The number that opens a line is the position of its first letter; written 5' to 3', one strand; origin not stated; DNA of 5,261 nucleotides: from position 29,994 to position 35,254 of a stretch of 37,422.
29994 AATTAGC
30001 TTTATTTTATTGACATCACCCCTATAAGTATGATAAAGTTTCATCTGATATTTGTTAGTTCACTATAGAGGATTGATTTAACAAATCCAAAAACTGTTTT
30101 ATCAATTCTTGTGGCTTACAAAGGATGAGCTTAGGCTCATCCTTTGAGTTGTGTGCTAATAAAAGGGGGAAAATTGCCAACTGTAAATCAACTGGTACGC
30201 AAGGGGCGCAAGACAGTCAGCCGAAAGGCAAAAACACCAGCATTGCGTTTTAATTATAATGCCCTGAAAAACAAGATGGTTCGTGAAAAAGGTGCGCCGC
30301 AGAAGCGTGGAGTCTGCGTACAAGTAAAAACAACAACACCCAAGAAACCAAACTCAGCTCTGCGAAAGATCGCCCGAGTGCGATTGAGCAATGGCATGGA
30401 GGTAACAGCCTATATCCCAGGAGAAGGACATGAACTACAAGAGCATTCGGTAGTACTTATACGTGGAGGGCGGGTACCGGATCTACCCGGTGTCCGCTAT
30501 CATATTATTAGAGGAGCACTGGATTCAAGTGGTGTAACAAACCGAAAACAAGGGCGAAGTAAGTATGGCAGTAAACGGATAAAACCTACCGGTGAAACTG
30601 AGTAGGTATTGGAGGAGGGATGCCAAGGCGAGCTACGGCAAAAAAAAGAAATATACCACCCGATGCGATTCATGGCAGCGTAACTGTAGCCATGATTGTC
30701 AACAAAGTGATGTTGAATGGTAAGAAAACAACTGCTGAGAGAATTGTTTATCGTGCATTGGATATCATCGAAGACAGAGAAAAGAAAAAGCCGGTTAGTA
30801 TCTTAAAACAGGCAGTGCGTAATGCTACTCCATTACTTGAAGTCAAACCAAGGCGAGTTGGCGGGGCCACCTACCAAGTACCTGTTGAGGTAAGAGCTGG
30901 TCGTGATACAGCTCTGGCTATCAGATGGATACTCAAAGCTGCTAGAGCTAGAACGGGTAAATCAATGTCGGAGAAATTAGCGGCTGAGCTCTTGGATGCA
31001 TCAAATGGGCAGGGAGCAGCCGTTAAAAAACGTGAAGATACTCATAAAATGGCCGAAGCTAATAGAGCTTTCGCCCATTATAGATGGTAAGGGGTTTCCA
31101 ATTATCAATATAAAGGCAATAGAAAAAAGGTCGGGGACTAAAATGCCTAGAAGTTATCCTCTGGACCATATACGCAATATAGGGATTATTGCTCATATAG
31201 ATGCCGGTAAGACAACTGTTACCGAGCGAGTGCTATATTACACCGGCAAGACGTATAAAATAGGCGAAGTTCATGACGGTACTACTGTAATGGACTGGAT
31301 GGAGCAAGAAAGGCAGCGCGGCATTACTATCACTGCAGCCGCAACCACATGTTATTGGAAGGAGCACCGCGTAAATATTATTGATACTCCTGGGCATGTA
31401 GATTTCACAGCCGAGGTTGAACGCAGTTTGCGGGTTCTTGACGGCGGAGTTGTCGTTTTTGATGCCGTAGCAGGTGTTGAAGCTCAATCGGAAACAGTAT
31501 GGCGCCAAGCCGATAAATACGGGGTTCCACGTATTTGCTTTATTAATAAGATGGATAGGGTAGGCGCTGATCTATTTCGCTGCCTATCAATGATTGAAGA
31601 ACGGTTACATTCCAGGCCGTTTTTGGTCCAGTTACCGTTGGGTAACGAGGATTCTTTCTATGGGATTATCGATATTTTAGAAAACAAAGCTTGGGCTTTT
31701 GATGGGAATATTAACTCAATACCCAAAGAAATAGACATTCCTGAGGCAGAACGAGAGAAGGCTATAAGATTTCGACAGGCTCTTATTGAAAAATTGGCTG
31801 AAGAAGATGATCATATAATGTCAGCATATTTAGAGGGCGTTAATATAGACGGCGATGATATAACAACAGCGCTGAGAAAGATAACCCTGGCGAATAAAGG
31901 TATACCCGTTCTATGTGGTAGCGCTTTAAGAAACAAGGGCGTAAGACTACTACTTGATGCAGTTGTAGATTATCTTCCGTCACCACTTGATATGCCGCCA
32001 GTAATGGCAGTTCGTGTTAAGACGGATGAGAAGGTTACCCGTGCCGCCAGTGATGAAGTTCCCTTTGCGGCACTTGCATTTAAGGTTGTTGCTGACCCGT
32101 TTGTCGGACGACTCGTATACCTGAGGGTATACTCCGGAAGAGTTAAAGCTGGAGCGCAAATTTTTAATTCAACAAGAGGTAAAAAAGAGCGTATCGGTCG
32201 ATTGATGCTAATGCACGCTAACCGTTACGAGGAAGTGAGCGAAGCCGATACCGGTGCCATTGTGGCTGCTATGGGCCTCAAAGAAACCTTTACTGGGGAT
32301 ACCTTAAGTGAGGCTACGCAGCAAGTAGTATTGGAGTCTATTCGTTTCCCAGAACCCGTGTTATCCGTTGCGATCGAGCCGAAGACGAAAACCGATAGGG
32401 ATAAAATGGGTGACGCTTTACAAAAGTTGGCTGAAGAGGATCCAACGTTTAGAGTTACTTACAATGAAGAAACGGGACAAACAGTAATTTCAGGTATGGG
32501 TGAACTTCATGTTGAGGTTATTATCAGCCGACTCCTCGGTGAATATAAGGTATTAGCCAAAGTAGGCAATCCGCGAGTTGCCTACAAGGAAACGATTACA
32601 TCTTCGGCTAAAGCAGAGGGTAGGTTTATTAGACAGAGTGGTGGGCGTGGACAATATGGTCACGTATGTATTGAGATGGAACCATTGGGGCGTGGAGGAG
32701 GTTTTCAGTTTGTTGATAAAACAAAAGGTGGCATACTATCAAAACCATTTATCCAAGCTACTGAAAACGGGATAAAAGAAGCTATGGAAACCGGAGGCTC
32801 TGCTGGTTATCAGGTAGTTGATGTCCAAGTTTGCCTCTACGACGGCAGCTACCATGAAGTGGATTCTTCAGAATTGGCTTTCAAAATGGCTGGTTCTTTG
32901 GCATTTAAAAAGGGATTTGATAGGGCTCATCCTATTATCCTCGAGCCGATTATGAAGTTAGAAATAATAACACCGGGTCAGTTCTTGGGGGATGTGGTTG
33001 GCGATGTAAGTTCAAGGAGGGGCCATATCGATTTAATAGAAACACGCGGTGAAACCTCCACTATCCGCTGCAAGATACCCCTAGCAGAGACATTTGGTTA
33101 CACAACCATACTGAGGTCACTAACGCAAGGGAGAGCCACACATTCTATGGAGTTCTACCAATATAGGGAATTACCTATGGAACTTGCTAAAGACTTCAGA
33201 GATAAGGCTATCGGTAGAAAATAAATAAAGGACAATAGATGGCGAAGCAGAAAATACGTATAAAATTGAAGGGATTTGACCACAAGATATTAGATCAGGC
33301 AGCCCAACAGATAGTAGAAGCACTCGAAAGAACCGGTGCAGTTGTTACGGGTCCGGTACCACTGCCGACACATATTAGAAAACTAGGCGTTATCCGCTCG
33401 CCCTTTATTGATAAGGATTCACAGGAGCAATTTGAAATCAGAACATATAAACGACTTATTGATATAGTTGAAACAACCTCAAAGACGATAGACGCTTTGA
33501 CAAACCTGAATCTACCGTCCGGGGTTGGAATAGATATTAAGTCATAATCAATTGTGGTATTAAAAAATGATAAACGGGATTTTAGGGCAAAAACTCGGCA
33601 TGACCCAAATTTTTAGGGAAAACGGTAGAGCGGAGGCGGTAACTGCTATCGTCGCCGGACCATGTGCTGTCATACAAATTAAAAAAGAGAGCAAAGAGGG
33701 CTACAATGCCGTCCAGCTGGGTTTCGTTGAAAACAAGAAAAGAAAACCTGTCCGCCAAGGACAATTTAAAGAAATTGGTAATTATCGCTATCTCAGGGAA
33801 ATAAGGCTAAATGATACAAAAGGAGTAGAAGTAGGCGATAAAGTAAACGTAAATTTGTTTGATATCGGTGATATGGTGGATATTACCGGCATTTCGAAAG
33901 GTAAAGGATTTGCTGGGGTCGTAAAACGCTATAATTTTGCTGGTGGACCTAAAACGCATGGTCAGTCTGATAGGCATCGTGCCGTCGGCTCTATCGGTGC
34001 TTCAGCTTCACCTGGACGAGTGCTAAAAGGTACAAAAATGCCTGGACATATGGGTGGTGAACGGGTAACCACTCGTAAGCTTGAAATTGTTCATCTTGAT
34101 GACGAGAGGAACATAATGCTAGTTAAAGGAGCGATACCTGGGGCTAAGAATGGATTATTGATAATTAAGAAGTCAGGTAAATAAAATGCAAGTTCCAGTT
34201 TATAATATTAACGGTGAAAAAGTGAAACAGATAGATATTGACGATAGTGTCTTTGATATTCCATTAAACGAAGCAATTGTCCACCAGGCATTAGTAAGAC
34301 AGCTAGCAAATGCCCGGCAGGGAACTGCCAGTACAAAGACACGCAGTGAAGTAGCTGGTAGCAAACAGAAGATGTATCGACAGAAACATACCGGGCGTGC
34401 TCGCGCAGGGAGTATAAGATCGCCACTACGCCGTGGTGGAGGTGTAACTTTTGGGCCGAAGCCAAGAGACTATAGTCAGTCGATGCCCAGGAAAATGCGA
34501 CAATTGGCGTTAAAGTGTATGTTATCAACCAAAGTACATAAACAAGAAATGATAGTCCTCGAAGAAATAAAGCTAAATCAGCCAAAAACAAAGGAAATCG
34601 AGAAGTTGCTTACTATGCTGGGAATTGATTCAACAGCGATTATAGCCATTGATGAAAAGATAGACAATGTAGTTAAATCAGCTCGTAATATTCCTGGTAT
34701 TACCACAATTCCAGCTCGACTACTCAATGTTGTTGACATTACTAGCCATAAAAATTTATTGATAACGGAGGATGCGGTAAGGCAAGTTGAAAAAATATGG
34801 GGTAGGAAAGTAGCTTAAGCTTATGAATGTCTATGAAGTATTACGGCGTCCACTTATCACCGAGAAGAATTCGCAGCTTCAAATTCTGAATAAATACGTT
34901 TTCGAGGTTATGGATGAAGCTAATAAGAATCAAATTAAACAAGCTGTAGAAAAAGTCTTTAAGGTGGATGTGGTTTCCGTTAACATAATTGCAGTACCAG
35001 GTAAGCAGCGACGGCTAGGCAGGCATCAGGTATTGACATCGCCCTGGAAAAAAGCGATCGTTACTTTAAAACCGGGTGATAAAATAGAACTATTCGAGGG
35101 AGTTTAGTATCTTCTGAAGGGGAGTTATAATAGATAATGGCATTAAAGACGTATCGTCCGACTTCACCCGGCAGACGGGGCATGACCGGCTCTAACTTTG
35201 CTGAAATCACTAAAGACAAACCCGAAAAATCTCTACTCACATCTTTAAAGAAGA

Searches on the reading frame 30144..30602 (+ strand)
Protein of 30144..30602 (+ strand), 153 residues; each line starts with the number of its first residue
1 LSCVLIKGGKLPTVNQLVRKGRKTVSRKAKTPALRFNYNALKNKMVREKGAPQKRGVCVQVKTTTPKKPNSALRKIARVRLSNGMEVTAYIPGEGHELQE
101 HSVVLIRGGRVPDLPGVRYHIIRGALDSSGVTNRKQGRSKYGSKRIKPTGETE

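Call 18: search_protein_families(library=pfam, proteins=[window:30144-30602:+], max_evalue=0.00001)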
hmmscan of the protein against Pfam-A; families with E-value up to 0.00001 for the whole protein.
window:30144-30602:+ (153 aa): 1 family
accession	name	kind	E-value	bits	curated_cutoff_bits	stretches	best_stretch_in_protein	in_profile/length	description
PF00164.32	Ribosom_S12_S23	-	4.8e-38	129.7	22.3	1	48-144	8-106/110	Ribosomal protein S12/S23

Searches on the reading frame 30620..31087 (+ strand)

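Call 18: search_protein_families(library=pfam, proteins=[window:30620-31087:+], max_evalue=0.00001)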
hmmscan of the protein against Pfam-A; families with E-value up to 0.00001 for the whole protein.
window:30620-31087:+ (156 aa): 1 family
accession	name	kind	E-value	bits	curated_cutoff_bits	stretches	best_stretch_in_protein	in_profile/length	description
PF00177.27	Ribosomal_S7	-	3.1e-62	209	24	1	2-149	1-148/148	Ribosomal protein S7p/S5e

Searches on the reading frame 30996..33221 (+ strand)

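Call 18: search_protein_families(library=pfam, proteins=[window:30996-33221:+], max_evalue=0.00001)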
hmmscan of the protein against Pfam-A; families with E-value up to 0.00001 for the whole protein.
window:30996-33221:+ (742 aa): 7 families
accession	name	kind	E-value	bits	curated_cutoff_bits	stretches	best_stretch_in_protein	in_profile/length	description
PF00009.33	GTP_EFTU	-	9e-68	228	26.5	1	58-329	2-188/188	Elongation factor Tu GTP binding domain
PF03764.24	EFG_IV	-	1.2e-41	141.7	24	1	526-644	1-120/121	Elongation factor G, domain IV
PF14492.12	EFG_III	-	1.6e-32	111.8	27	1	451-524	1-74/75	Elongation Factor G, domain III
PF00679.30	EFG_C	-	1.7e-26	92.5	27.9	1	648-732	2-87/89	Elongation factor G C-terminus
PF22042.2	EF-G_D2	-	1.9e-15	57.1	27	1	356-439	1-83/84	Elongation factor G domain 2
PF03144.31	GTP_EFTU_D2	-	8.7e-14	52.1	30.3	1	371-437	1-72/73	Elongation factor Tu domain 2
PF16658.11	RF3_C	-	8.2e-06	26.1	40.1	0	459-539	14-94/132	Class II release factor RF3, C-terminal domain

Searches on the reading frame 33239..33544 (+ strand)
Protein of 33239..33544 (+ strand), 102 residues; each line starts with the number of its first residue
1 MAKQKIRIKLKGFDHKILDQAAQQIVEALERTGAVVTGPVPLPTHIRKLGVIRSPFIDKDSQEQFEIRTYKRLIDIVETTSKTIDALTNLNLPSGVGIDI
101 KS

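Call 18: search_protein_families(library=pfam, proteins=[window:33239-33544:+], max_evalue=0.00001)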
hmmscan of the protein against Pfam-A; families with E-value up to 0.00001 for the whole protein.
window:33239-33544:+ (102 aa): 1 family
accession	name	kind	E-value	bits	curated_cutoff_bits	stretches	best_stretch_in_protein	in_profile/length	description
PF00338.27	Ribosomal_S10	-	4.2e-35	120.4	21.2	1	7-101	1-98/98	Ribosomal protein S10p/S20e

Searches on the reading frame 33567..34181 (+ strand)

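Call 18: search_protein_families(library=pfam, proteins=[window:33567-34181:+], max_evalue=0.00001)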
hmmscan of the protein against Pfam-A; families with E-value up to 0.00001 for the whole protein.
window:33567-34181:+ (205 aa): 1 family
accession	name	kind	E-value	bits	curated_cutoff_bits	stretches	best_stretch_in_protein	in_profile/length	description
PF00297.29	Ribosomal_L3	-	4.8e-18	65.8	22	1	96-179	210-290/369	Ribosomal protein L3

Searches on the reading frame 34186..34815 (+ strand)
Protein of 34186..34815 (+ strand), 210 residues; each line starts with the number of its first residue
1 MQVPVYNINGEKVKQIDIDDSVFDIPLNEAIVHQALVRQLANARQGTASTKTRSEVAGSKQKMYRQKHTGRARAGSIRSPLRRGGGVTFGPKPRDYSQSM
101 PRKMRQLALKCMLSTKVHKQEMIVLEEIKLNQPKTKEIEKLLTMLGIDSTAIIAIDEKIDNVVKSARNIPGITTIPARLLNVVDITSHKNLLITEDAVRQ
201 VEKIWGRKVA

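Call 18: search_protein_families(library=pfam, proteins=[window:34186-34815:+], max_evalue=0.00001)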
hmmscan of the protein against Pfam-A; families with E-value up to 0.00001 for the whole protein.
window:34186-34815:+ (210 aa): 1 family
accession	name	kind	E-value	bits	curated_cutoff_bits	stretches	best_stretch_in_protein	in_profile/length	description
PF00573.27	Ribosomal_L4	-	1.4e-68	230.7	25.8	1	16-203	1-189/190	Ribosomal protein L4/L1 family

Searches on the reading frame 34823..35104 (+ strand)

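Call 18: search_protein_families(library=pfam, proteins=[window:34823-35104:+], max_evalue=0.00001)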
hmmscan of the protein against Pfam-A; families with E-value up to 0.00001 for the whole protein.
window:34823-35104:+ (94 aa): 1 family
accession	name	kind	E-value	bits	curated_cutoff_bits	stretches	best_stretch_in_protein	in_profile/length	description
PF00276.25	Ribosomal_L23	-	7.8e-31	106.8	30.8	1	6-89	2-85/86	Ribosomal protein L23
